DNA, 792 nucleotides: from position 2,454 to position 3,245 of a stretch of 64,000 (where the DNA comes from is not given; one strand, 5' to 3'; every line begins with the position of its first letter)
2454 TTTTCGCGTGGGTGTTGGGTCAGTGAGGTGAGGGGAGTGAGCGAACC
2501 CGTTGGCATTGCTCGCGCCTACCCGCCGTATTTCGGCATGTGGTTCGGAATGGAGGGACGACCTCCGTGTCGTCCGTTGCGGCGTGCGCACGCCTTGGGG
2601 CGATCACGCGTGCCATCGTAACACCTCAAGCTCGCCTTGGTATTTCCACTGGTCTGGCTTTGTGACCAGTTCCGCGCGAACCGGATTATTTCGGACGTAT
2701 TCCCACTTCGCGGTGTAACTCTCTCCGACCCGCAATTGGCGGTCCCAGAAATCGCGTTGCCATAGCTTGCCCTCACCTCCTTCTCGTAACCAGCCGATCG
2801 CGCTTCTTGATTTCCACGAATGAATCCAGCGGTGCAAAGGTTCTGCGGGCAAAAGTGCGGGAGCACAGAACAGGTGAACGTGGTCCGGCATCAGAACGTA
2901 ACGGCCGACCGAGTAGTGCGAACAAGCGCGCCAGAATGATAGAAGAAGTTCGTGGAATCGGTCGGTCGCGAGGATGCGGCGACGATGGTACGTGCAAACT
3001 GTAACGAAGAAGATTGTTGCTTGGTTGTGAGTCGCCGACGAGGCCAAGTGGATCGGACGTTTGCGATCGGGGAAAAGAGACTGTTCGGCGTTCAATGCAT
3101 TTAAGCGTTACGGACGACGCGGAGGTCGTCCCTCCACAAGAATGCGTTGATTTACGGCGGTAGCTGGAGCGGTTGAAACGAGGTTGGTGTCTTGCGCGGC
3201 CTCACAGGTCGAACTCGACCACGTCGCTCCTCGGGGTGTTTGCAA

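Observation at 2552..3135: A RAYT transposase bracketed by inverted REP hairpins, with the same REP spread over at least four other intergenic sites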

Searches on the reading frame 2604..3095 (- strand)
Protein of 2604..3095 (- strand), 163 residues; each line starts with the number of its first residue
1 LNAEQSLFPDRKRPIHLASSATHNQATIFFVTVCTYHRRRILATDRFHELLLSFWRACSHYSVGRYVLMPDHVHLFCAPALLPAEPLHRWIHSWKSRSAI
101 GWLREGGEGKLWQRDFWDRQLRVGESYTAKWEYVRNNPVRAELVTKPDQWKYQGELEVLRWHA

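Call 4: search_protein_families(library=pfam, proteins=[window:2604-3095:-], max_evalue=0.01)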
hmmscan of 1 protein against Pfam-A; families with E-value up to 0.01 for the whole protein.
window:2604-3095:- (163 aa): 1 family
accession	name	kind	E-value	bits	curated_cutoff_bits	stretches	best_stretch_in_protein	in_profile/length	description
PF01797.21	Y1_Tnp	-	2.6e-06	28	23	1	32-130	10-110/121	Transposase IS200 like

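Call 5: search_protein_families(library=ncbifam, proteins=[window:2604-3095:-], max_evalue=0.01)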
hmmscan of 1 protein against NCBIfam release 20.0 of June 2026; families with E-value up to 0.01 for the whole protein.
window:2604-3095:- (163 aa): 2 families
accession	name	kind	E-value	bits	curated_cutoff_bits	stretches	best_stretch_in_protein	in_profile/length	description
NF047646.1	REP_Tyr_transpos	equivalog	5.6e-26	91.2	80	1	23-152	6-145/146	REP-associated tyrosine transposase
NF033573.1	transpos_IS200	equivalog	1.8e-07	31.4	55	1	22-124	7-110/126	IS200/IS605 family transposase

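Call 8: find_encoding_contigs(protein=window:2604-3095:-, flank=10000, max_places=6)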
Protein window:2604-3095:- (163 aa): no gene with exactly this product is on record in the collection.

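Call 18: search_solved_structures(query=window:2604-3095:-, max_evalue=1, show_alignments=2)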
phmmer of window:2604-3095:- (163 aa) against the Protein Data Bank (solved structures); distinct sequences matched with E-value up to 1: 33.
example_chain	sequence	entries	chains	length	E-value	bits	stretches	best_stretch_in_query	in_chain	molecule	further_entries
4er8_A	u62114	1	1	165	0.0012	22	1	28-152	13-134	TnpArep for protein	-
2f4f_A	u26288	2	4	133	0.0071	19.5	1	36-117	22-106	Transposase, putative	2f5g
2ec2_A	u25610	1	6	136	0.027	17.6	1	30-118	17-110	136aa long hypothetical transposase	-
1rbt_A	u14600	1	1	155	0.047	16.8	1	84-138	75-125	RIBONUCLEASE H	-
1wse_A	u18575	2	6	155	0.11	15.6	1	84-138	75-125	Ribonuclease HI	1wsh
1wsf_A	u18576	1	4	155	0.13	15.4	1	84-137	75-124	Ribonuclease HI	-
1wsg_A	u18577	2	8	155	0.14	15.3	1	84-137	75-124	Ribonuclease HI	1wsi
1gob_A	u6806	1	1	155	0.15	15.2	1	84-138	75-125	RIBONUCLEASE H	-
2yv0_X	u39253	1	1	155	0.16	15.1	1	86-137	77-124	Ribonuclease HI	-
1wsj_A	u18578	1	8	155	0.18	14.9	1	84-136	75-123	Ribonuclease HI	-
1rbu_A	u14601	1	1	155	0.18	14.9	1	84-138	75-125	RIBONUCLEASE H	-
1rda_A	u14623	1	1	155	0.2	14.8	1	84-138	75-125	RIBONUCLEASE H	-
3aa5_X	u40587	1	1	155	0.2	14.8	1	84-138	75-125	Ribonuclease HI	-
1rbv_A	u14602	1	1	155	0.2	14.8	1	84-138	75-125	RIBONUCLEASE H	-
1rdb_A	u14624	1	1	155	0.2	14.8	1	84-138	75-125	RIBONUCLEASE H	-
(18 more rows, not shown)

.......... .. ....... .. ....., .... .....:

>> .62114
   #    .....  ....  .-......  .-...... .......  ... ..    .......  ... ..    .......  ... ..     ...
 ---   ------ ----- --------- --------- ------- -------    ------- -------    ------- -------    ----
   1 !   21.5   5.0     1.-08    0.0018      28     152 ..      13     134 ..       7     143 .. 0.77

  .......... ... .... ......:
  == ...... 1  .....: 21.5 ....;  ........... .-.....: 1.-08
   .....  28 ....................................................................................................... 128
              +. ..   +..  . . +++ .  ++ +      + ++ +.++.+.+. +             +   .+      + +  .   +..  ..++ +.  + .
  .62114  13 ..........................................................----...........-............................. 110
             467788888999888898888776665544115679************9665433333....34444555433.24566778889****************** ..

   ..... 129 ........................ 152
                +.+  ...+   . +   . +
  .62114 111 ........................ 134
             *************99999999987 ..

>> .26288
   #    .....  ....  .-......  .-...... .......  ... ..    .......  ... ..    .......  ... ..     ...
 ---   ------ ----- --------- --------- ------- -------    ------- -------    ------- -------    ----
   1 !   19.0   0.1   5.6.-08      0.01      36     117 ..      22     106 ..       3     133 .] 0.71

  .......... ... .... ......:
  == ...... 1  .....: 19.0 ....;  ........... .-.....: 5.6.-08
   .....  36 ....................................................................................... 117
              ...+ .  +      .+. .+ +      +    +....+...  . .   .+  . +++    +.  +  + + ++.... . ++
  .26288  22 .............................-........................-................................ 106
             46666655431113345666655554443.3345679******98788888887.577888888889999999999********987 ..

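Call 19: find_homologous_proteins(query=window:2604-3095:-, max_evalue=1e-10)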
Query window:2604-3095:- (163 aa): 921 proteins with E <= 1e-10 among 982 candidates; the best 120 are listed.
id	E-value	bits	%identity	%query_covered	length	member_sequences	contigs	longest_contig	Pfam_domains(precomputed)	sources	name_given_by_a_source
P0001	3.3e-59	218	60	100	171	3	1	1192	PF01797.22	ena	-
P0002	4.7e-59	217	60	99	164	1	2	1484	PF01797.22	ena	-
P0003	6.0e-59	217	58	99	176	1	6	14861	PF01797.22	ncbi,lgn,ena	-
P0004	2.0e-56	209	59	98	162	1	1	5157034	-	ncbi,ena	-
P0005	2.6e-56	208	57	99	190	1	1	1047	PF01797.22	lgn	-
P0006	7.5e-56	207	56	97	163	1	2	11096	-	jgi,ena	-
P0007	1.3e-55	206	57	96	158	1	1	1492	PF01797.22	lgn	-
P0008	1.6e-55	206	60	96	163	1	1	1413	PF01797.22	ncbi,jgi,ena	jgi:REP element-mobilizing transposase RayT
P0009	4.7e-55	204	60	98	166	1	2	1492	-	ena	-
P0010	5.5e-55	204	57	100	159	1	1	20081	-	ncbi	-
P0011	5.6e-55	204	57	95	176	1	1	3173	-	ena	-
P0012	6.1e-55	204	53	99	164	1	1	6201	-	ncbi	ncbi:MAG: REP-associated tyrosine transposase [Opitutaceae bacterium]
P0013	8.8e-55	203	58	97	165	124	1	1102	PF01797.22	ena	-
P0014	1.3e-54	203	57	99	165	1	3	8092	-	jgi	jgi:REP element-mobilizing transposase RayT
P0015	1.8e-54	202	59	99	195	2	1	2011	-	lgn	-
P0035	3.7e-51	191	58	93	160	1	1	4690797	-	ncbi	ncbi:transposase [Coraliomargarita sp. W4R72]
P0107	1.7e-46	176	54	94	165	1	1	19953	-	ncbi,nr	ncbi:MAG: transposase [Kiritimatiellae bacterium]|nr:transposase [Kiritimatiellia bacterium]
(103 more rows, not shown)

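Call 24: find_encoding_contigs(protein=P0004, flank=10000, max_places=2)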
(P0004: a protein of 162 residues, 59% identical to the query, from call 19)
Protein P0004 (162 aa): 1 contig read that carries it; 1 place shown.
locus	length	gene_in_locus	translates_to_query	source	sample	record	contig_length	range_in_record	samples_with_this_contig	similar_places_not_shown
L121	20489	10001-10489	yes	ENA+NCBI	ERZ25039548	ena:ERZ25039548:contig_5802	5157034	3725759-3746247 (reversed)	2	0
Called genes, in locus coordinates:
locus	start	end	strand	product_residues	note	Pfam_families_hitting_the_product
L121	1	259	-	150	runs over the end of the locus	PF01451:LMWPc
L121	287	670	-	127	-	PF01022:HTH_5 (weak)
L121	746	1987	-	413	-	PF28597:T2SSF_N, PF00482:T2SSF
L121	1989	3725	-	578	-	PF00437:T2SSE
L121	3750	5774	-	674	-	PF03958:Secretin_N, PF00263:Secretin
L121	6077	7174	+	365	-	PF01264:Chorismate_synt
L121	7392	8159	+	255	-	-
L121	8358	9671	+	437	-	PF02885:Glycos_trans_3N, PF00591:Glycos_transf_3, PF07831:PYNP_C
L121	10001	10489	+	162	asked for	-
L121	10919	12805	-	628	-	PF00005:ABC_tran, PF02463:SMC_N (faint), PF03193:RsgA_GTPase (faint), PF13555:AAA_29 (faint), PF12848:ABC_tran_Xtn, PF00005:ABC_tran, PF13304:AAA_21 (weak), PF16326:ABC_tran_CTD, +4 more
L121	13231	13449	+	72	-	-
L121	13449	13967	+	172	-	-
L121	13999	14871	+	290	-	-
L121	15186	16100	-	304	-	PF00892:EamA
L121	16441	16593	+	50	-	-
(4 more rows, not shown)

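Call 25: find_encoding_contigs(protein=P0035, flank=10000, max_places=2)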
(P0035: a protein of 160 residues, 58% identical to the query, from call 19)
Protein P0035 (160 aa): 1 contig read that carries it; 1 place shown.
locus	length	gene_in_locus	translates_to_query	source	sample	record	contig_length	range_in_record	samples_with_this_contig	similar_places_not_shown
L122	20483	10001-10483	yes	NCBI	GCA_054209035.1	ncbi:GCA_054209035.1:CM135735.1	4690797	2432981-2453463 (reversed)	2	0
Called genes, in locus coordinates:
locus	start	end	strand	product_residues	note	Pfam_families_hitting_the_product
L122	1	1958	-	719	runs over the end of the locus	PF13089:PP_kinase_N, PF02503:PP_kinase, PF17941:PP_kinase_C_1, PF13091:PLDc_2 (faint), PF13090:PP_kinase_C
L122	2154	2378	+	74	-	-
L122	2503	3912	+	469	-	PF00245:Alk_phosphatase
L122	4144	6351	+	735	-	PF13688:Reprolysin_5, PF13582:Reprolysin_3 (weak), PF00629:MAM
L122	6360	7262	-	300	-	PF00294:PfkB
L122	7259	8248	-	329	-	PF01699:Na_Ca_ex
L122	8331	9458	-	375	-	PF03773:ArsP_1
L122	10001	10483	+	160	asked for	-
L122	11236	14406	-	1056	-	PF00873:ACR_tran, PF02355:SecD_SecF_C (faint)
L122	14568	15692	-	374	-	PF25917:BSH_RND, PF25973:BSH_CzcB, PF25967:RND-MFP_C (weak)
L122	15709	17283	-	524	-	PF02321:OEP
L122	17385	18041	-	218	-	PF00440:TetR_N, PF17939:TetR_C_30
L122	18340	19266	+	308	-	PF01408:GFO_IDH_MocA, PF22725:GFO_IDH_MocA_C3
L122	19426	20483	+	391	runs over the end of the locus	PF02684:LpxB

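Call 26: find_encoding_contigs(protein=P0107, flank=10000, max_places=2)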
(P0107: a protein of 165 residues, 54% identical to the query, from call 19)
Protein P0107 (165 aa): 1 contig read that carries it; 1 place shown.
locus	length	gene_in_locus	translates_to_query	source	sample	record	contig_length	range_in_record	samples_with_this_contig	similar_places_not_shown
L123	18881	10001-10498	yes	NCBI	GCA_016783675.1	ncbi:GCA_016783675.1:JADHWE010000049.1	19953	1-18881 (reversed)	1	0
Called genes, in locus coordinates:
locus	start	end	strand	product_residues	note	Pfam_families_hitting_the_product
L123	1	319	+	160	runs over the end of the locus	PF01850:PIN (faint)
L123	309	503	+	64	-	-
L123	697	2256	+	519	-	PF00884:Sulfatase, PF01663:Phosphodiest (faint), PF16347:SGSH_C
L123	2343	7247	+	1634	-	PF06165:GH94_b-supersand, PF17167:Glyco_hydro_94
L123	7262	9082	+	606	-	PF13646:HEAT_2 (faint)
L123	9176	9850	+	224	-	PF00756:Esterase (weak), PF02230:Abhydrolase_2 (weak), PF00561:Abhydrolase_1 (weak), PF01738:DLH, PF10503:Esterase_PHB (weak), PF00326:Peptidase_S9 (faint), PF12146:Hydrolase_4 (weak)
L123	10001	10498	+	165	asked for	-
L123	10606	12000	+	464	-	PF00884:Sulfatase, PF16347:SGSH_C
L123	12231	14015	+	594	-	PF00664:ABC_membrane, PF00005:ABC_tran, PF02463:SMC_N (weak)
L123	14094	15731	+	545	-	PF10091:Glycoamylase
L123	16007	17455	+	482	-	PF00884:Sulfatase, PF16347:SGSH_C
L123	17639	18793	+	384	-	PF02018:CBM_4_9 (faint)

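Call 31: find_related_loci(query=A2, collection=metagenome_contigs, flank=4000)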
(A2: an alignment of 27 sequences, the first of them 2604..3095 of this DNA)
Query A2 (163 aa) in metagenome_contigs; peptide patterns used: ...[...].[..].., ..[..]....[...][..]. (x = any residue, [..] = any of these).
600 stretches matched a pattern (row limit reached: there are more); 532 encode a relative of the query (tblastn E <= 1e-3); the best 80 are kept; 80 distinct loci.
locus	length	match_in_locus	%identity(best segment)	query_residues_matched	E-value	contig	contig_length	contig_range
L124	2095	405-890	60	1-163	2e-64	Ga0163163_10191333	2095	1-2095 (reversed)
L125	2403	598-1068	59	5-162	1e-58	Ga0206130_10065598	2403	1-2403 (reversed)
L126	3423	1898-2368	59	5-162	4e-58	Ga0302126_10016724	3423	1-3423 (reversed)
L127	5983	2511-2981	58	5-162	6e-57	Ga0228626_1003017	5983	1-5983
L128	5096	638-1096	59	9-162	4e-56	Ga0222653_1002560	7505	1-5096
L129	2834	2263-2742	55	2-161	2e-54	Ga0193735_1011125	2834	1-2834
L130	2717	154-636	55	1-162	5e-54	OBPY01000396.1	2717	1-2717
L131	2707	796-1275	54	2-161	1e-53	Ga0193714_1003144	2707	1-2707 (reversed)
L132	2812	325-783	54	8-162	3e-53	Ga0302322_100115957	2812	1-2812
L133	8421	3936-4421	52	1-162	7e-53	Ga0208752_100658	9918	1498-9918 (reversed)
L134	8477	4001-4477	52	3-162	2e-52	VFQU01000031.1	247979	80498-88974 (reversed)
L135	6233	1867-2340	52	1-162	2e-52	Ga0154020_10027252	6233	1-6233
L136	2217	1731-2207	55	4-163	8e-53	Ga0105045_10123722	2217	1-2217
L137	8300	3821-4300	51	2-163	9e-52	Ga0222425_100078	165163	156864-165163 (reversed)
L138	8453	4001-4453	53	11-162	5e-51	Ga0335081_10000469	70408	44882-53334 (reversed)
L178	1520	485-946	50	8-162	1e-49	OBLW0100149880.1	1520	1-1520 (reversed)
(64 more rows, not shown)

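Call 54: predict_structure(alignment_id=A2)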
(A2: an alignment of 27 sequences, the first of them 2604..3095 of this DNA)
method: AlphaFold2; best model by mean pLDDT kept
length: 163 residues; sequences in the alignment: 27
mean_pLDDT: 87.3   pTM: 0.80
mean pLDDT of the five models: 87.3, 85.5, 85.2, 84.6, 83.4
residues with pLDDT >= 90: 117; 70-90: 17; 50-70: 21; < 50: 8
segments of 3 or more residues with pLDDT < 50: 1-7
pLDDT, mean of each block of 10 residues (from residue 1): 47 64 73 97 96 94 97 96 92 96 95 94 82 92 96 94 59
secondary structure, 60 per line:
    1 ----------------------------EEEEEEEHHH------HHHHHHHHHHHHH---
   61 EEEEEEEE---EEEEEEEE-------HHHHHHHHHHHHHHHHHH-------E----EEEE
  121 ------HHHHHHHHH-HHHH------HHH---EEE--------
elements in order: E29-35 H45-57 E61-68 E72-79 H87-104 E117-120 H127-135 H137-140 E153-155

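Call 58: fold_search(model_id=the predicted structure, library=pdb)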
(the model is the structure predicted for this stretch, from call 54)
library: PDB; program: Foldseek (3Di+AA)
matches with E <= 10: 1001; with E <= 0.001: 30
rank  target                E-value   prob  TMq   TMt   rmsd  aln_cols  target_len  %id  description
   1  4er8_A                6.8e-07  1.00  0.64  0.64   3.3       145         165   19  Structure of the REP associates tyrosine transposase bound to a REP hairpin (released 2012-08-15)
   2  2f4f_A                1.2e-06  1.00  0.50  0.61  12.4       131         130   24  Crystal structure of IS200 transposase (released 2005-12-13)
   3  2xma_A                1.3e-06  1.00  0.50  0.57   8.7       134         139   17  DEINOCOCCUS RADIODURANS ISDRA2 TRANSPOSASE RIGHT END DNA COMPLEX (released 2010-10-13)
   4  2a6m_B                2.0e-06  1.00  0.52  0.56  15.1       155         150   17  Crystal Structure of the ISHp608 Transposase (released 2005-10-25)
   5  2xma_E                2.1e-06  1.00  0.50  0.57   9.0       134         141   17  DEINOCOCCUS RADIODURANS ISDRA2 TRANSPOSASE RIGHT END DNA COMPLEX (released 2010-10-13)
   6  2vjv_A                3.1e-06  1.00  0.52  0.66   6.4       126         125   17  Crystal structure of the IS608 transposase in complex with left end 26-mer DNA hairpin and a 6-mer DNA representing th (released 2008-02-19)
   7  2vic_A                3.5e-06  1.00  0.48  0.52  12.4       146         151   17  CRYSTAL STRUCTURE OF THE ISHP608 TRANSPOSASE IN COMPLEX with Left end 26- mer DNA and manganese (released 2008-02-19)
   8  2xqc_D                3.9e-06  1.00  0.50  0.60   8.0       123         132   18  DEINOCOCCUS RADIODURANS ISDRA2 TRANSPOSASE COMPLEXED WITH LEFT END RECOGNITION AND CLEAVAGE SITE AND ZN (released 2010-10-13)
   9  2vih_B                4.2e-06  1.00  0.53  0.65   7.4       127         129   17  CRYSTAL STRUCTURE OF THE IS608 TRANSPOSASE IN COMPLEX WITH Left END 26-MER DNA (released 2008-02-19)
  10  2xm3_A                4.7e-06  1.00  0.50  0.63   6.4       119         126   18  Deinococcus radiodurans ISDra2 Transposase Left end DNA complex (released 2010-10-13)
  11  2xma_B                5.0e-06  1.00  0.50  0.59   8.7       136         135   18  DEINOCOCCUS RADIODURANS ISDRA2 TRANSPOSASE RIGHT END DNA COMPLEX (released 2010-10-13)
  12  2xm3_C                6.0e-06  1.00  0.51  0.63   7.9       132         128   17  Deinococcus radiodurans ISDra2 Transposase Left end DNA complex (released 2010-10-13)
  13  2ec2_E                6.4e-06  1.00  0.48  0.58   9.5       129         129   24  Crystal structure of transposase from Sulfolobus tokodaii (released 2007-02-27)
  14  2xm3_B                7.6e-06  1.00  0.50  0.61   7.8       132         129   18  Deinococcus radiodurans ISDra2 Transposase Left end DNA complex (released 2010-10-13)
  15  2vhg_B                8.1e-06  1.00  0.52  0.65   9.1       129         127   17  Crystal Structure of the ISHp608 Transposase in Complex with Right End 31-mer DNA (released 2008-02-19)
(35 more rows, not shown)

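Call 75: search_protein_representatives(protein=window:2604-3095:-)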
Query: 163 residues. Proteins with E-value up to 0.001 (for the whole library): 6151; up to 1e-10: 882; up to 1e-30: 53. The best 150 are listed.
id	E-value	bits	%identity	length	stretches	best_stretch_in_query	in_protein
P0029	4.9e-52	192.7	57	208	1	9-162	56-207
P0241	2.4e-48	180.7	55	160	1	7-162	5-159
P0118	1.0e-46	175.4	51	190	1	8-162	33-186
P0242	4.4e-44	166.8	48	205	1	7-162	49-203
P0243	1.8e-43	164.8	52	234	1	14-161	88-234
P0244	1.2e-42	162.1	51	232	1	8-161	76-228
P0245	1.6e-42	161.7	57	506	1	10-162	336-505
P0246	1.2e-41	158.8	48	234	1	3-162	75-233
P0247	8.6e-41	156.1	45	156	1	10-162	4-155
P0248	1.2e-40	155.6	49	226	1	1-161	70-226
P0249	1.3e-39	152.3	51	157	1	10-161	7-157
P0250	1.8e-39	151.8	46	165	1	3-162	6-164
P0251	3.8e-39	150.7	46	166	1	7-161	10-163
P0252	1.3e-38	149.0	50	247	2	5-96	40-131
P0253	2.5e-38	148.0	52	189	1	28-163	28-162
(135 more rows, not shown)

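Call 79: find_homologous_proteins(query=L178:485-946:+, max_evalue=1e-20)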
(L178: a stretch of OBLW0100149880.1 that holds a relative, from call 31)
Query L178:485-946:+ (154 aa): 912 proteins with E <= 1e-20 among 934 candidates; the best 120 are listed.
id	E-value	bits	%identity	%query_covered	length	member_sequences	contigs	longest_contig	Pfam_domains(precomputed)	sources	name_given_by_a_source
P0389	1.6e-102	358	99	100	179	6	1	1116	-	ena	-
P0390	1.1e-84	300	79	100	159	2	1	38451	PF01797.22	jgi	jgi:putative transposase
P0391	5.8e-78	278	74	100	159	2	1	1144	-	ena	-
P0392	1.3e-76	274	75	100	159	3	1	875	-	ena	-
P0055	1.7e-76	274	73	99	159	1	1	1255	PF01797.22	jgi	jgi:putative transposase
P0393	2.9e-76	273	73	99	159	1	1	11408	PF01797.22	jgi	jgi:putative transposase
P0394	3.6e-76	273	73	99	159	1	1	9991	-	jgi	jgi:REP-associated tyrosine transposase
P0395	5.4e-76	272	71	100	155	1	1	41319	-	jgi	jgi:putative transposase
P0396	1.5e-75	271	73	100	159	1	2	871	PF01797.22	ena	-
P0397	3.9e-74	266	76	99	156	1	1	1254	-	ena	-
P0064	5.4e-73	262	71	100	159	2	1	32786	-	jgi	jgi:REP element-mobilizing transposase RayT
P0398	1.4e-72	261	68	100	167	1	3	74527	PF01797.22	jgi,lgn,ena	jgi:putative transposase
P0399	6.0e-72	259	68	100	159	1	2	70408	-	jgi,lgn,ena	-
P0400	2.8e-68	247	76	87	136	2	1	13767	-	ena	-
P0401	5.5e-67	243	73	92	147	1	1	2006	PF01797.22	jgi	jgi:REP element-mobilizing transposase RayT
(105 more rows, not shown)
